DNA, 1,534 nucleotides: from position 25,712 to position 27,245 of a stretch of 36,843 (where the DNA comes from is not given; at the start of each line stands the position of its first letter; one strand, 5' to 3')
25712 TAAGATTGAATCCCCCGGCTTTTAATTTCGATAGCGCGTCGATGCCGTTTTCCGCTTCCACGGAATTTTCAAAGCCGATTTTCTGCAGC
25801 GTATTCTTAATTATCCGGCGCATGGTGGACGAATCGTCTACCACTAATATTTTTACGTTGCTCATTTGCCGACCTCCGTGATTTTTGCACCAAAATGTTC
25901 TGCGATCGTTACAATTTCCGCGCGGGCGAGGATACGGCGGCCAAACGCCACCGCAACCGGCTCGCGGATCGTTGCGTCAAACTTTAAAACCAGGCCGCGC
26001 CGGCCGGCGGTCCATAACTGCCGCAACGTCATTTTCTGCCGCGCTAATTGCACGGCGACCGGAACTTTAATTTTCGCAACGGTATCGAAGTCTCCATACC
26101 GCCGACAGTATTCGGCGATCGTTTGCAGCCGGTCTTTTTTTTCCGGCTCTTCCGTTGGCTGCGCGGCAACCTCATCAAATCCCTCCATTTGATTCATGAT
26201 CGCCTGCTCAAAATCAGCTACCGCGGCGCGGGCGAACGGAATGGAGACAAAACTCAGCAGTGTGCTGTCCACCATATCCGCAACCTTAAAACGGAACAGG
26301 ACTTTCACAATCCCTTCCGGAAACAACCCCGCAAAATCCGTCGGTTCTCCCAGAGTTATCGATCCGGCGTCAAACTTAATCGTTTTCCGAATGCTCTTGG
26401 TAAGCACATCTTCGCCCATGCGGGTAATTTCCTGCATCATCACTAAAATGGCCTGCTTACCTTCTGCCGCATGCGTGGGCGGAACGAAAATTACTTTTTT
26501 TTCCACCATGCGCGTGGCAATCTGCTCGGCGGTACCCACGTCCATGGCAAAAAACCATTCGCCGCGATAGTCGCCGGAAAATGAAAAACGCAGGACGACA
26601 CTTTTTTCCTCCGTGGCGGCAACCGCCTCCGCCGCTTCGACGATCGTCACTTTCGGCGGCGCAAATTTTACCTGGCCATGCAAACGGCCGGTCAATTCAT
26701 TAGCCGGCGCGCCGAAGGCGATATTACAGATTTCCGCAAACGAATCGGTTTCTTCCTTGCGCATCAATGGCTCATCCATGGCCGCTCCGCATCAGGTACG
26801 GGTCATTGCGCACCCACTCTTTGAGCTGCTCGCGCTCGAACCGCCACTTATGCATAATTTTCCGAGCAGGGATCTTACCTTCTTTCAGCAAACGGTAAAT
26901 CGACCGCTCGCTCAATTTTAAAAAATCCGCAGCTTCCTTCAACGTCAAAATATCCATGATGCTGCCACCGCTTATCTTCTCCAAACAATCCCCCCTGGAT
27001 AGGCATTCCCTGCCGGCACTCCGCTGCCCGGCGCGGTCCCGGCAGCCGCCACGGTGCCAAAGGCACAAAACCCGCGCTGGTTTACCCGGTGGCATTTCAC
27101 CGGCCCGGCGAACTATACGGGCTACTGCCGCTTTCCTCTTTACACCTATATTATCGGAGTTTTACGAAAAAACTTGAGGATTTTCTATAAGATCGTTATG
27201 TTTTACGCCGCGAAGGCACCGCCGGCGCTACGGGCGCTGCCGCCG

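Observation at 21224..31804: CheA-less phosphorelay fused to the flagellar switch: 12-gene minus-strand cluster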

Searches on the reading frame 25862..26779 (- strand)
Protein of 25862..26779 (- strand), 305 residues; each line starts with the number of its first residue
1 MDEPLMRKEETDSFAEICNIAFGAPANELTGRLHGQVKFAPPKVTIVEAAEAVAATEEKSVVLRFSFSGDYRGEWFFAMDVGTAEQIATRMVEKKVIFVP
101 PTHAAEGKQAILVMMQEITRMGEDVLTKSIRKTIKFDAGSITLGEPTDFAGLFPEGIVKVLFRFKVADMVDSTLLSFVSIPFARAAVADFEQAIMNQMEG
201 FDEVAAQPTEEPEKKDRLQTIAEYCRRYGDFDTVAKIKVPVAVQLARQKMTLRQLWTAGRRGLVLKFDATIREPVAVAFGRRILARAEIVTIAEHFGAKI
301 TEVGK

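Call 4: search_protein_families(library=pfam, proteins=[window:25862-26779:-], max_evalue=0.01)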
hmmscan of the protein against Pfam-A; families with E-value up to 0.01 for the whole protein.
window:25862-26779:- (305 aa): 2 families
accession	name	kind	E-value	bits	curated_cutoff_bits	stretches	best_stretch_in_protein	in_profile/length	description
PF01052.25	FliMN_C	-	8.8e-12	45.2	23.8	1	234-303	3-71/73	Type III flagellar switch regulator (C-ring) FliN C-term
PF13690.11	CheX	-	5.3e-07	30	27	1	4-65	36-93/94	Chemotaxis phosphatase CheX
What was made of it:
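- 25862..26779 (-): FliY-type switch protein: a CheC/CheX-like domain with one conserved phosphatase motif, plus a FliN C-terminal domain. Pfam FliMN_C E 8.8e-12 and CheX E 5.3e-7 (call 4).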

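Call 26: search_protein_families(library=ncbifam, proteins=[window:25862-26779:-], max_evalue=0.001)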
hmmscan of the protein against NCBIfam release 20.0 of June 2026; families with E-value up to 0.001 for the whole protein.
window:25862-26779:- (305 aa): 5 families
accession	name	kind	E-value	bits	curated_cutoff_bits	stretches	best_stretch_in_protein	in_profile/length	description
NF005995.1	PRK08119.1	equivalog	1.9e-22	80.3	218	3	5-92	33-120/376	flagellar motor switch phosphatase FliY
NF005275.1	PRK06782.1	equivalog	8.4e-22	77.6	681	2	3-222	4-222/516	flagellar motor switch protein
TIGR02480.1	fliN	equivalog_domain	1.1e-10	41.3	84.05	1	231-304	2-74/77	flagellar motor switch protein FliN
TIGR02551.1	SpaO_YscQ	equivalog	1.6e-07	31.6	100.8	1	198-302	214-299/300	type III secretion system cytoplasmic ring protein SctQ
NF006272.1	PRK08432.1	equivalog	3.8e-06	26.7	219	1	191-304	153-264/274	flagellar motor switch protein FliY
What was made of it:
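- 25862..26779 (-): NCBIfam FliY models are the best hits but fall below their cut-offs (call 26).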

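Call 39: search_solved_structures(query=window:25862-26779:-, max_evalue=0.01, show_alignments=2)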
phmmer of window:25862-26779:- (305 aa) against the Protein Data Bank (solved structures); distinct sequences matched with E-value up to 0.01: 6.
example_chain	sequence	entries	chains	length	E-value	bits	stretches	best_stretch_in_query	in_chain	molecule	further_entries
1yab_A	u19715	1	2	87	1.1e-07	34.9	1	235-303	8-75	chemotaxis protein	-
1o6a_A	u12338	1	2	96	1.4e-07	34.6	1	235-303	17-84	putative flagellar motor switch protein FliN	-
8umd_D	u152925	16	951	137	1.3e-06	31.4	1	229-303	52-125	Flagellar motor switch protein FliN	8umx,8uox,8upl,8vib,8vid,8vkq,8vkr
4yxb_A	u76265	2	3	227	3.8e-06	29.9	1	229-303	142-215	Flagellar motor switch protein FliM,Flagellar motor switch protein FliN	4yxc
5xrw_C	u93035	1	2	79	0.00029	23.7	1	241-304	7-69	FliY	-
4yxb_D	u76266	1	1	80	0.00033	23.6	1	243-303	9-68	FliM::FliN fragment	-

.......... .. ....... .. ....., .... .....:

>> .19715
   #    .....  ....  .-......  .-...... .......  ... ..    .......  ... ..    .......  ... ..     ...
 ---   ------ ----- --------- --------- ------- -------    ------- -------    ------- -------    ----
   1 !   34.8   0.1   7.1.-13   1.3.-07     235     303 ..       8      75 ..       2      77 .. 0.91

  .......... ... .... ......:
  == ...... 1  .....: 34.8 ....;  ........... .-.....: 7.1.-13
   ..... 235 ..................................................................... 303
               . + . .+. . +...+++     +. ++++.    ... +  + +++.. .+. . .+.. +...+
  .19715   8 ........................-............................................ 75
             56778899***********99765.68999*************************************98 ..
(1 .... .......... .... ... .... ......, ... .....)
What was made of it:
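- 25862..26779 (-): The FliN domain matches PDB 1yab/1o6a (call 39).
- On FliY (CheC-like phosphatase fused to FliN): It matches PDB FliN chains 1yab, 1o6a and 8umd (call 39).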

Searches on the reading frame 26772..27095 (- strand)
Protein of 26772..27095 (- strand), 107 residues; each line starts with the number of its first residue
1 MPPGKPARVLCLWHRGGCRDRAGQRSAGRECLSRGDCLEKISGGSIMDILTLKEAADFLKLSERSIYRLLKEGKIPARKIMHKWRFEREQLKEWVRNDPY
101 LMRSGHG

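Call 4: search_protein_families(library=pfam, proteins=[window:26772-27095:-], max_evalue=0.01)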
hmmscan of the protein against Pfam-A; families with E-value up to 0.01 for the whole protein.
window:26772-27095:- (107 aa): 2 families
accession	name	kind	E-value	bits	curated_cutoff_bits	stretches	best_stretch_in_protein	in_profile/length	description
PF12728.13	HTH_17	-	1e-15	58.2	27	1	50-97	2-49/51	Helix-turn-helix domain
PF13338.12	AbiEi_4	-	0.00034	21.1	25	1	48-75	12-38/49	Transcriptional regulator, AbiEi antitoxin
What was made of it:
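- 26772..26957 (-): Small (61-aa) HTH_17 / excisionase-family DNA-binding protein. Its stop overlaps the fliY start by 8 nt. Pfam HTH_17 E 1e-15 (call 4).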

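Call 26: search_protein_families(library=ncbifam, proteins=[window:26772-27095:-], max_evalue=0.001)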
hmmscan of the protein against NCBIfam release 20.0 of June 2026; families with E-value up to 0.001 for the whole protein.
window:26772-27095:- (107 aa): 2 families
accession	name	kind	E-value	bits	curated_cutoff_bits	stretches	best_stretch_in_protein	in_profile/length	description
NF047737.1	antiphage_MADS1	equivalog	1.5e-13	50.8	80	1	49-95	3-49/49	methylation-associated defense system helix-turn-helix domain-containing protein MAD1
TIGR01764.1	excise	domain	8.8e-12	45.2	28.8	1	50-96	2-48/49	excisionase family DNA-binding protein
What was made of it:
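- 26772..26957 (-): NCBIfam 'excise' scores 45.2 bits, above its cut-off of 28.8 (call 26).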
